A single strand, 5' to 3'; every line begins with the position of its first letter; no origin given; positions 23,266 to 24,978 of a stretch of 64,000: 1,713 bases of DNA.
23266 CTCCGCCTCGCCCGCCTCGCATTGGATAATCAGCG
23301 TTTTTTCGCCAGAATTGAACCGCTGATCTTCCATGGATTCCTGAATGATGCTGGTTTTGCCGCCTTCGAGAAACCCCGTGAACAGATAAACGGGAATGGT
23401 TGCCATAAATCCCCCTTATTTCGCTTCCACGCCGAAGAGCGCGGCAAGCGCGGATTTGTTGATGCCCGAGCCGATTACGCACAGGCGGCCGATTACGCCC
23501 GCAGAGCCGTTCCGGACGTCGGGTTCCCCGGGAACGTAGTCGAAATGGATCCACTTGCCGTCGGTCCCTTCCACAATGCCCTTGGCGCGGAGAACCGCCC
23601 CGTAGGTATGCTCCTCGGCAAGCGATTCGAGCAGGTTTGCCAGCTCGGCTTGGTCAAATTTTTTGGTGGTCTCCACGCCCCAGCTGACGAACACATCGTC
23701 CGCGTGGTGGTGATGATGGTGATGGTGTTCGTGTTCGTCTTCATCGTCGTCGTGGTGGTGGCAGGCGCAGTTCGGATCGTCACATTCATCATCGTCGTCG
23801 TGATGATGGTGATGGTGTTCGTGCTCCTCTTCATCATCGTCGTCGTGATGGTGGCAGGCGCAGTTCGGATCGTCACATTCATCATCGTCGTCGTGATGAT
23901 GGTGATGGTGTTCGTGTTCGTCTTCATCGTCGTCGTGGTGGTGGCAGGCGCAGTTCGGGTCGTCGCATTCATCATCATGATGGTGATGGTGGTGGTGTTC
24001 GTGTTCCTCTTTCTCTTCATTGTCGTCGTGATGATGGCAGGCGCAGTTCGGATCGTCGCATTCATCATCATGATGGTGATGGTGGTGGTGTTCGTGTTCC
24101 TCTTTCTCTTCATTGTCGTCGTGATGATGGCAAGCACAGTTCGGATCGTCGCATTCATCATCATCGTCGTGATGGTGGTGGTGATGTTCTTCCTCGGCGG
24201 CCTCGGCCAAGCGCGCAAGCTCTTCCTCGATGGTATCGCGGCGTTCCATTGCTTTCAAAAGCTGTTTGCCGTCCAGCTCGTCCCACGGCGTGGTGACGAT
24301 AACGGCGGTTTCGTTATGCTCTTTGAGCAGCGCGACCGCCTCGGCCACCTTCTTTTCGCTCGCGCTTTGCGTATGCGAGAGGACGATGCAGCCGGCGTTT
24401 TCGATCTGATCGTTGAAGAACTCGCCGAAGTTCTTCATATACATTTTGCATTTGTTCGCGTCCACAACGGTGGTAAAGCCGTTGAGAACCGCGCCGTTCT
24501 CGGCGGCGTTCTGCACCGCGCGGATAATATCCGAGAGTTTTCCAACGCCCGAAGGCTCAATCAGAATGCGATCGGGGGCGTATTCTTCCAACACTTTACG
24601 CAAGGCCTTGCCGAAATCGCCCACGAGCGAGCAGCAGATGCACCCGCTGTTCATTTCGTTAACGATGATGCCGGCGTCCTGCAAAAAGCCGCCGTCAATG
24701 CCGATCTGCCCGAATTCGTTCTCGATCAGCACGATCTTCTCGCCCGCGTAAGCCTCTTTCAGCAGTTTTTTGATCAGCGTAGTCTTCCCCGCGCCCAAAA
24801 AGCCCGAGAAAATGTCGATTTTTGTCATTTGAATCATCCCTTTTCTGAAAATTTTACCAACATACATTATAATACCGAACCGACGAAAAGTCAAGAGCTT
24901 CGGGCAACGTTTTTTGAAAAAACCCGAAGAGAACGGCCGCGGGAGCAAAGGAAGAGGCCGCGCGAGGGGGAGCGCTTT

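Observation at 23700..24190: Five tandem in-frame His/Asp/Cys repeats inside a COG0523 metallochaperone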

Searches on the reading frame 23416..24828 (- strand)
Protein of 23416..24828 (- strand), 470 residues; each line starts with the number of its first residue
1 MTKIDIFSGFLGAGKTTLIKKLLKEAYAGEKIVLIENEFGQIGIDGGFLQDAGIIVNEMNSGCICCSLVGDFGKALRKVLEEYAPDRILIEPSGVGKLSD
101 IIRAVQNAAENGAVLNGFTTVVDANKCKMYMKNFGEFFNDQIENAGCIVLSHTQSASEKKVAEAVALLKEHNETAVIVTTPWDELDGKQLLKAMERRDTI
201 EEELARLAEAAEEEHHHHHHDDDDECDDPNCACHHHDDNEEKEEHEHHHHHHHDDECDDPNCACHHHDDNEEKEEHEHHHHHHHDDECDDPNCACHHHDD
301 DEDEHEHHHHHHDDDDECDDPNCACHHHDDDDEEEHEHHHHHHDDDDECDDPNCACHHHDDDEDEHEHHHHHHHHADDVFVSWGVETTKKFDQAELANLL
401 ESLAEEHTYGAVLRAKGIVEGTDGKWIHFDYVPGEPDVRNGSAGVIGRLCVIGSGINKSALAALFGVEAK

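Call 7: search_protein_families(library=pfam, proteins=[window:23416-24828:-])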
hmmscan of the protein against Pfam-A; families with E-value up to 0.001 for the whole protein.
window:23416-24828:- (470 aa): 2 families
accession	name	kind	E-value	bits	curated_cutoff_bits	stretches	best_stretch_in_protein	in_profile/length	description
PF02492.25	cobW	-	7.9e-37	127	20.7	1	6-175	4-176/180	CobW/HypB/UreG, nucleotide-binding domain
PF07683.19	CobW_C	-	2.1e-07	31.1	22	1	380-465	1-90/94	Cobalamin synthesis protein cobW C-terminal domain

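Call 8: search_protein_families(library=ncbifam, proteins=[window:23416-24828:-])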
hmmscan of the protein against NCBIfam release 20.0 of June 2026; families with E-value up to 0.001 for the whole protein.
window:23416-24828:- (470 aa): 5 families
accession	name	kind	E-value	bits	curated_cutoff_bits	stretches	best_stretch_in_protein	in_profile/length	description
TIGR02475.1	CobW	equivalog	5.1e-24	84.8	332.1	1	5-125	7-134/342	cobalamin biosynthesis protein CobW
NF008578.0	PRK11537.1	equivalog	2.3e-23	82.9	361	1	4-191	6-196/318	GTPase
NF041053.1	CobW_rel_Se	equivalog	1.2e-22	80.5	180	1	6-181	5-182/195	CobW-related selenoprotein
NF038288.1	chaper_GTP_ZigA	equivalog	1.7e-20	73.3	600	1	5-124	4-135/390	zinc metallochaperone GTPase ZigA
TIGR00073.1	hypB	equivalog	0.00076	19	121.2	0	9-91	37-117/217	hydrogenase nickel incorporation protein HypB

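Call 9: find_encoding_contigs(protein=window:23416-24828:-, flank=6000, max_places=10)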
Protein window:23416-24828:- (470 aa): no gene with exactly this product is on record in the collection.

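Call 10: find_homologous_proteins(query=window:23416-24828:-)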
Query window:23416-24828:- (470 aa): 8000 proteins with E <= 0.001 among 8000 candidates; the best 120 are listed.
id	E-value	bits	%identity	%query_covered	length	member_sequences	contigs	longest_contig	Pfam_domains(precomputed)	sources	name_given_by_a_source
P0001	0.0e+0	1066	100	100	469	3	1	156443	PF02492.26,PF07683.20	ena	-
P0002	5.2e-258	875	98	61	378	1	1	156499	PF02492.26,PF07683.20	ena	-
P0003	3.6e-251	852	85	45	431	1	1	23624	PF02492.26,PF07683.20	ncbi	-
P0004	3.5e-245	833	95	45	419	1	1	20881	PF02492.26,PF07683.20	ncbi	-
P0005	1.5e-244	830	90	49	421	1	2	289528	PF02492.26,PF07683.20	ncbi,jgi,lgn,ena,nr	ncbi:MAG: cobalamin biosynthesis protein CobW [Ruminococcaceae bacterium]|nr:cobalamin biosynthesis 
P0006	7.7e-242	821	92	49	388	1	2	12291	PF02492.26,PF07683.20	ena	-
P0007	3.0e-236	803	81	44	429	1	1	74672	PF02492.26,PF07683.20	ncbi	-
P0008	8.2e-235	798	76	100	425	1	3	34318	PF02492.26,PF07683.20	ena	-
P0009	1.1e-233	795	85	45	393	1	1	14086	PF02492.26,PF07683.20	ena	-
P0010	1.7e-233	794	70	100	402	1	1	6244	PF02492.26,PF07683.20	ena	-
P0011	1.5e-232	791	91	47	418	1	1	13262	PF02492.26,PF07683.20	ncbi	-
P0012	4.6e-232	789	66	100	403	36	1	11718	PF02492.26,PF07683.20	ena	-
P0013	8.9e-231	785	86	45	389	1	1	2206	PF02492.26,PF07683.20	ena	-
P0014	3.5e-229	780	90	45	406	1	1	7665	PF02492.26,PF07683.20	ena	-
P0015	1.6e-227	774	82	63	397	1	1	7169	PF02492.26,PF07683.20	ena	-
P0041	1.7e-218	744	68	100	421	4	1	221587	PF02492.26,PF07683.20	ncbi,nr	ncbi:MAG: GTP-binding protein [Clostridia bacterium]|nr:GTP-binding protein [Clostridia bacterium]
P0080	7.1e-210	716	62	100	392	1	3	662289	PF02492.26,PF07683.20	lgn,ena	-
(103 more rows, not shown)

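Call 14: find_encoding_contigs(protein=P0001, flank=8000, max_places=4)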
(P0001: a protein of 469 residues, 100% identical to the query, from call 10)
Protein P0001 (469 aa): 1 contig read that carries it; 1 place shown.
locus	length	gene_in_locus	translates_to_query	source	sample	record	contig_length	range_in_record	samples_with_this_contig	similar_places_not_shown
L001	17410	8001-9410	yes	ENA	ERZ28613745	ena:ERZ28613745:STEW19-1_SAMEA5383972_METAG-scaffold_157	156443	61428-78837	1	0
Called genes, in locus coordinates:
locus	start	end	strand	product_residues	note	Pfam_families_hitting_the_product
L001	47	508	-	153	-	PF02452:PemK_toxin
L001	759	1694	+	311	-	PF20511:PMI_typeI_cat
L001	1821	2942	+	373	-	PF03462:PCRF, PF00472:RF-1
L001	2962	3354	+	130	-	-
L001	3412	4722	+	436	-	PF17820:PDZ_6, PF19238:Radical_SAM_2, PF04055:Radical_SAM (faint), PF04459:DUF512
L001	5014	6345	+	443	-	PF00009:GTP_EFTU, PF01926:MMR_HSR1, PF02421:FeoB_N, PF04548:AIG1 (weak), PF00009:GTP_EFTU, PF01926:MMR_HSR1, PF02421:FeoB_N, PF14714:KH_dom-like, +3 more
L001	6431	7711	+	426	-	PF01018:GTP1_OBG, PF02421:FeoB_N (faint), PF01926:MMR_HSR1, PF09269:DUF1967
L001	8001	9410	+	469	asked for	PF02492:cobW, PF07683:CobW_C (weak)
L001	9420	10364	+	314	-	PF02492:cobW (weak), PF21537:DUF1980_C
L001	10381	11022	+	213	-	PF00657:Lipase_GDSL (weak), PF13472:Lipase_GDSL_2, PF16255:Lipase_GDSL_lke (weak)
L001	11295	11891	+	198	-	PF01966:HD (weak)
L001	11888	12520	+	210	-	-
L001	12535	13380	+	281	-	PF01844:HNH, PF14279:HNH_5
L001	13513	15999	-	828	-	PF13175:AAA_15, PF13476:AAA_23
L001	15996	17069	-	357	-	PF00149:Metallophos, PF12850:Metallophos_2 (weak)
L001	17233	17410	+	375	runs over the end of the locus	PF04055:Radical_SAM, PF06969:HemN_C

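Call 15: find_encoding_contigs(protein=P0002, flank=8000, max_places=4)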
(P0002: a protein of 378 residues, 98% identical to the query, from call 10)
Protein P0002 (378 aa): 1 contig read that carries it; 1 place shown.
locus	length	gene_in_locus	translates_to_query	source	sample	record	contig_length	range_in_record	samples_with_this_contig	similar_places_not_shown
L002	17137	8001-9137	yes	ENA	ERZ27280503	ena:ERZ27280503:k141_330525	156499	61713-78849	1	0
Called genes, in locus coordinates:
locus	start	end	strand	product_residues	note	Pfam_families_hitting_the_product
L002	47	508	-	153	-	PF02452:PemK_toxin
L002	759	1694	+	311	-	PF20511:PMI_typeI_cat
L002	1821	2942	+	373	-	PF03462:PCRF, PF00472:RF-1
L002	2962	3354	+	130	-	-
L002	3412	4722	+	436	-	PF17820:PDZ_6, PF19238:Radical_SAM_2, PF04055:Radical_SAM (faint), PF04459:DUF512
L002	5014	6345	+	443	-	PF00009:GTP_EFTU, PF01926:MMR_HSR1, PF02421:FeoB_N, PF04548:AIG1 (weak), PF00009:GTP_EFTU, PF01926:MMR_HSR1, PF02421:FeoB_N, PF14714:KH_dom-like, +3 more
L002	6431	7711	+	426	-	PF01018:GTP1_OBG, PF02421:FeoB_N (faint), PF01926:MMR_HSR1, PF09269:DUF1967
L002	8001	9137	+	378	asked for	PF02492:cobW, PF07683:CobW_C (weak)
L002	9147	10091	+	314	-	PF02492:cobW (weak), PF21537:DUF1980_C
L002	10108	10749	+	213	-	PF00657:Lipase_GDSL (weak), PF13472:Lipase_GDSL_2, PF16255:Lipase_GDSL_lke (weak)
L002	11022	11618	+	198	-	PF01966:HD (weak)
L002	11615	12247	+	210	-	-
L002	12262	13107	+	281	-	PF01844:HNH, PF14279:HNH_5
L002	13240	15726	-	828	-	PF13175:AAA_15, PF13476:AAA_23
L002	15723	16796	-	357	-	PF00149:Metallophos, PF12850:Metallophos_2 (weak)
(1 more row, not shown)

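Call 18: find_related_loci(query=A1, collection=genome_contigs, flank=4000)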
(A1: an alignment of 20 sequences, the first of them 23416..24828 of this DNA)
Query A1 (470 aa) in genome_contigs; peptide patterns used: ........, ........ (x = any residue, [..] = any of these).
600 stretches matched a pattern (row limit reached: there are more); 584 encode a relative of the query (tblastn E <= 1e-3); the best 80 are kept; 80 distinct loci.
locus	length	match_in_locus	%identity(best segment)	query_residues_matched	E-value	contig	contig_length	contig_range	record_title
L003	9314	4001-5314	68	1-467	5e-157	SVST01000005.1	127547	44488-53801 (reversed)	MAG: Oscillospiraceae bacterium isolate SIG676 NODE_3142_length_127547_cov_3.749631, whole genome shotgun sequence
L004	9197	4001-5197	83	1-467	2e-121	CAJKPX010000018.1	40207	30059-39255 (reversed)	MAG TPA_asm: uncultured Clostridiales bacterium isolate ERR321560-bin.25 genome assembly, contig: NODE_736_length_40207_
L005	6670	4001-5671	86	1-467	2e-121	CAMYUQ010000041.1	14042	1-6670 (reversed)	MAG TPA_asm: uncultured Clostridia bacterium isolate SRR10912534_bin.28_metaWRAP_v1.3_MAG genome assembly, contig: ERZ14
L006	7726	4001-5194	55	1-466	2e-118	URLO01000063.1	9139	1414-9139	uncultured Clostridiales bacterium isolate UMGS1113 genome assembly, contig: NODE_3552_length_9139_cov_6.945045, whole g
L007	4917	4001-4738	69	1-296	8e-116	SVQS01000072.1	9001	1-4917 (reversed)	MAG: Oscillospiraceae bacterium isolate SIG623 NODE_32900_length_9001_cov_2.462700, whole genome shotgun sequence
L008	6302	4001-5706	72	1-470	1e-114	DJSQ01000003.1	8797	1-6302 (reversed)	MAG TPA_asm: Clostridiales bacterium UBA6330 UBA6330_contig_844, whole genome shotgun sequence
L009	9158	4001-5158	50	1-468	8e-114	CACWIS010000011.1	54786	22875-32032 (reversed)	MAG: Ruminococcaceae bacterium isolate RUG10626 genome assembly, contig: RUG10626_asm_11, whole genome shotgun sequence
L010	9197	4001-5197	82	1-467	3e-113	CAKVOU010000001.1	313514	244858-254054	MAG: uncultured Eubacteriales bacterium isolate REFINED_METABAT215_TOP10_CONTIGS_1500_ASSEMBLY_K77_MERGED__Hadza_MoBio_h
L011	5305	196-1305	45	1-466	2e-109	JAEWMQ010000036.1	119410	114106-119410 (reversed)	MAG: Bacillota bacterium isolate OH_PDB_141 k127_1259957, whole genome shotgun sequence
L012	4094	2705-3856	47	1-465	2e-108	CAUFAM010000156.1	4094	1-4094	MAG TPA_asm: uncultured Oscillospiraceae bacterium isolate ERR10149235_bin.12_MetaWRAP_v1.3_MAG genome assembly, contig:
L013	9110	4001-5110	78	1-470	4e-107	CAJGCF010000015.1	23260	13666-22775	MAG: uncultured Clostridia bacterium isolate MAG09 genome assembly, contig: k141_2395660_length_23260_cov_11.0000, whole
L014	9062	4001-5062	73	3-467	6e-107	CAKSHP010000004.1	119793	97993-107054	MAG: uncultured Clostridia bacterium isolate REFINED_METABAT215_TOP10_CONTIGS_1500_ASSEMBLY_K77_MERGED__Hadza_PheChl_Fib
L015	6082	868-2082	49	2-467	6e-105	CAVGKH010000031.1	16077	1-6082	Gemmiger sp. isolate H07631-L1_cleanbin_000022 genome assembly, contig: Spades_H07631-L1_contig_2477, whole genome shotg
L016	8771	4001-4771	66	1-279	2e-104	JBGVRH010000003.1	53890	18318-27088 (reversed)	MAG: Eubacteriales bacterium isolate fecal_MAG_145 fecal_MAG_145_contig_0003, whole genome shotgun sequence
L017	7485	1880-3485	49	1-465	2e-104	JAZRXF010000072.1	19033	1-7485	MAG: Lachnospiraceae bacterium isolate T1900044951_TA20190004.MAGScoT_cleanbin_000012 SGB_3660_k141_1658767, whole genom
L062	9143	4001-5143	63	1-465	7e-96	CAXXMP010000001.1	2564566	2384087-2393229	MAG: uncultured Pygmaiobacter sp. isolate ab326b93-8740-4076-8c40-45ee24942a32 genome assembly, contig: contig_1, whole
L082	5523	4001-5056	67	1-467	2e-93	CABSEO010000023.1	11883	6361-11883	MAG TPA_asm: uncultured Emergencia sp. isolate MGYG-HGUT-02217 genome assembly, contig: GUT_GENOME138794_23, whole genom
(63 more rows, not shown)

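Call 37: search_solved_structures(query=window:23416-24828:-, max_evalue=0.001, show_alignments=2)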
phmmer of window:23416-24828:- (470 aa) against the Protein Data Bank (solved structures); distinct sequences matched with E-value up to 0.001: 2.
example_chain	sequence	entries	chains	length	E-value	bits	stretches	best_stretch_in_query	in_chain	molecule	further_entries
1nij_A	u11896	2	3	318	1.4e-17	66.8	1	4-168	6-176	Hypothetical protein yjiA | Uncharacterized GTP-binding protein YjiA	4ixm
4ixn_A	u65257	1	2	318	2.9e-14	55.8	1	4-168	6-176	Uncharacterized GTP-binding protein YjiA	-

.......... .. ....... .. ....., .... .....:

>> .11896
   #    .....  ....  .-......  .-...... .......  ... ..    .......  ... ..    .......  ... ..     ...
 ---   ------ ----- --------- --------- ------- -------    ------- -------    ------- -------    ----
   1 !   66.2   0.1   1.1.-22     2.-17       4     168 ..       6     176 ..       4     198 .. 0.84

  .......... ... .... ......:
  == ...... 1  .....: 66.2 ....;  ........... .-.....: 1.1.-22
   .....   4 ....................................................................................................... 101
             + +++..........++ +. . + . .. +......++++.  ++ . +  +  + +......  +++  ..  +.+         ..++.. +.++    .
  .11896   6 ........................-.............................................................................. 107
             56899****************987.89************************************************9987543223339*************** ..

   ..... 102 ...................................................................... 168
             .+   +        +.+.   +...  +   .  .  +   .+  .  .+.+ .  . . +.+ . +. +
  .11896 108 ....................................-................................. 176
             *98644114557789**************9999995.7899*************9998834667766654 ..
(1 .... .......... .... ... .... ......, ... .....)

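Call 47: find_related_loci(query=window:23416-24828:-, collection=metagenome_contigs, flank=1500)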
Query window:23416-24828:- (470 aa) in metagenome_contigs; peptide patterns used: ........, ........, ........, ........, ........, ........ (x = any residue, [..] = any of these).
600 stretches matched a pattern (row limit reached: there are more); 411 encode a relative of the query (tblastn E <= 1e-3); the best 80 are kept; 80 distinct loci.
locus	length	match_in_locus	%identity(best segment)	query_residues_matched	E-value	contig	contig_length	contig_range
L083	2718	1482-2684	68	1-466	1e-170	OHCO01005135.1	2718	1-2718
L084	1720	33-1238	55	1-468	1e-135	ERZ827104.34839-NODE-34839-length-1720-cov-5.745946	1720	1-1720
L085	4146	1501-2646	54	1-467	6e-123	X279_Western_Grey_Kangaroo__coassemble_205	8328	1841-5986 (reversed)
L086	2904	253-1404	56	1-467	5e-124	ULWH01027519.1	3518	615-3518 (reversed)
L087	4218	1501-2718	57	1-465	1e-120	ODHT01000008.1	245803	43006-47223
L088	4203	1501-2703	56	1-465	5e-119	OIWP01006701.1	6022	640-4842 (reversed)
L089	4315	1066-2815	48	1-465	5e-113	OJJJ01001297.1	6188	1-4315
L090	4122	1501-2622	52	1-465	8e-112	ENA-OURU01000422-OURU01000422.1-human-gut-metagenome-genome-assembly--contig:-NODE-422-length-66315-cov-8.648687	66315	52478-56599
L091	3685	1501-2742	52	1-466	2e-109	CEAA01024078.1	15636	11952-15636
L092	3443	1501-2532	70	1-467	6e-107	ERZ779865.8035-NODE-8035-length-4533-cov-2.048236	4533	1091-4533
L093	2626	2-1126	65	1-467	8e-110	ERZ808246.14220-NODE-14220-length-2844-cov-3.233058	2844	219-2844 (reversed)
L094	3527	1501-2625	75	1-465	4e-103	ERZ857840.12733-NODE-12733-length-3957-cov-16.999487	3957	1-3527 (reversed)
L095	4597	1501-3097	75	1-465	4e-102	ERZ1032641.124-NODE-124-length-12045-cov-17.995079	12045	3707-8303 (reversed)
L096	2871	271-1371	73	1-465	8e-102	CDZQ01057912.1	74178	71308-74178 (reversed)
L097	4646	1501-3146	49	1-465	1e-100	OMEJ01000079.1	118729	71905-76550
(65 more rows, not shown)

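Call 50: predict_structure(alignment_id=A1)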
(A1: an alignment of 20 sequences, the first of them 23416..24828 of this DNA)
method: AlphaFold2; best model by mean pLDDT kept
length: 470 residues; sequences in the alignment: 20
mean_pLDDT: 60.9   pTM: 0.50
mean pLDDT of the five models: 60.9, 60.9, 60.6, 58.2, 57.0
residues with pLDDT >= 90: 32; 70-90: 181; 50-70: 59; < 50: 198
segments of 3 or more residues with pLDDT < 50: 38-48, 53-70, 214-258, 260-379, 443-445
pLDDT, mean of each block of 10 residues (from residue 1): 83 75 84 60 42 45 40 66 80 68 73 80 84 76 88 89 92 89 87 73 69 45 41 37 26 38 40 27 37 37 29 40 41 28 38 43 33 38 75 89 89 77 80 69 59 82 79
secondary structure, 60 per line:
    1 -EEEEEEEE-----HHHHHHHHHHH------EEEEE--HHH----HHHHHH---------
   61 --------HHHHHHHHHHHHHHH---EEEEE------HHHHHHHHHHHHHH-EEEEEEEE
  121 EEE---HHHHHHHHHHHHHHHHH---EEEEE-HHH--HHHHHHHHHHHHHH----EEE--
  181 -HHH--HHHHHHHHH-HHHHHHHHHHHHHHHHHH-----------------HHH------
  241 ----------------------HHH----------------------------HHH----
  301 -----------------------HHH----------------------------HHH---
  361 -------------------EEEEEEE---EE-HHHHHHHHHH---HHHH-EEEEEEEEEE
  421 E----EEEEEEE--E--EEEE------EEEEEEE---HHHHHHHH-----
elements in order: E2-9 H15-25 E32-36 H46-51 H69-83 E87-91 H98-111 E113-123 H127-143 E147-151 H158-171 E176-178 H187-195 H197-214 E380-386 H393-402 H406-409 E411-421 E426-432 E438-441 E448-454 H458-465

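Call 56: find_encoding_contigs(protein=P0080, flank=7000, max_places=2)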
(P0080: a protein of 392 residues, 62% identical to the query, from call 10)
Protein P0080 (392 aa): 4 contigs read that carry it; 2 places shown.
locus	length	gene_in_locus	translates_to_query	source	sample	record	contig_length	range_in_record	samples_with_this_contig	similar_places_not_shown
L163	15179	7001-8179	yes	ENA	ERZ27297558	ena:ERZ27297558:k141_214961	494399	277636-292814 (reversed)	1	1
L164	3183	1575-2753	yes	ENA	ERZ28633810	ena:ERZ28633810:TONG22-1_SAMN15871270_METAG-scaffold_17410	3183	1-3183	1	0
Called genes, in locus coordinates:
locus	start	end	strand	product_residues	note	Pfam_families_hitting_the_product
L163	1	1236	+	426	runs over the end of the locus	PF12797:Fer4_2 (faint), PF12837:Fer4_6 (faint), PF12838:Fer4_7, PF13187:Fer4_9, PF13237:Fer4_10, PF00037:Fer4 (weak), PF02906:Fe_hyd_lg_C, PF04060:FeS, +2 more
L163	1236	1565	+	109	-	PF07085:DRTGG (weak)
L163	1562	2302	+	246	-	PF02811:PHP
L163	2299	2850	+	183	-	PF02518:HATPase_c, PF13589:HATPase_c_3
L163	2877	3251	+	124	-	-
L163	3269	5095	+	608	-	PF01257:2Fe-2S_thioredx, PF01512:Complex1_51K, PF10531:SLBB (weak), PF10589:NADH_4Fe-4S, PF00037:Fer4, PF12837:Fer4_6, PF13237:Fer4_10, PF12838:Fer4_7, +5 more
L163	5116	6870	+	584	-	PF13510:Fer2_4, PF12837:Fer4_6 (faint), PF13237:Fer4_10 (faint), PF10588:NADH-G_4Fe-4S_3, PF22117:Fer4_Nqo3, PF12838:Fer4_7 (weak), PF02906:Fe_hyd_lg_C, PF02256:Fe_hyd_SSU, +1 more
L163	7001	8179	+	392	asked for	PF02492:cobW, PF07683:CobW_C (weak)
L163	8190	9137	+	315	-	PF02492:cobW (weak), PF21537:DUF1980_C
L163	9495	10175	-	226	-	-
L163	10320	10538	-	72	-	PF13560:HTH_31, PF12844:HTH_19, PF01381:HTH_3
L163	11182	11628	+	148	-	PF14478:DUF4430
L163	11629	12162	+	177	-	-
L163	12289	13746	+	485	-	PF02749:QRPTase_N (faint), PF17767:NAPRTase_N, PF17956:NAPRTase_C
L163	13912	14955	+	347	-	PF19293:CdaA_N, PF02457:DAC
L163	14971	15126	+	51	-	-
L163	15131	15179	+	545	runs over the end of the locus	PF03486:HI0933_like (weak), PF01266:DAO (faint), PF21688:FAD-depend_C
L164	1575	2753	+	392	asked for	PF02492:cobW, PF07683:CobW_C (weak)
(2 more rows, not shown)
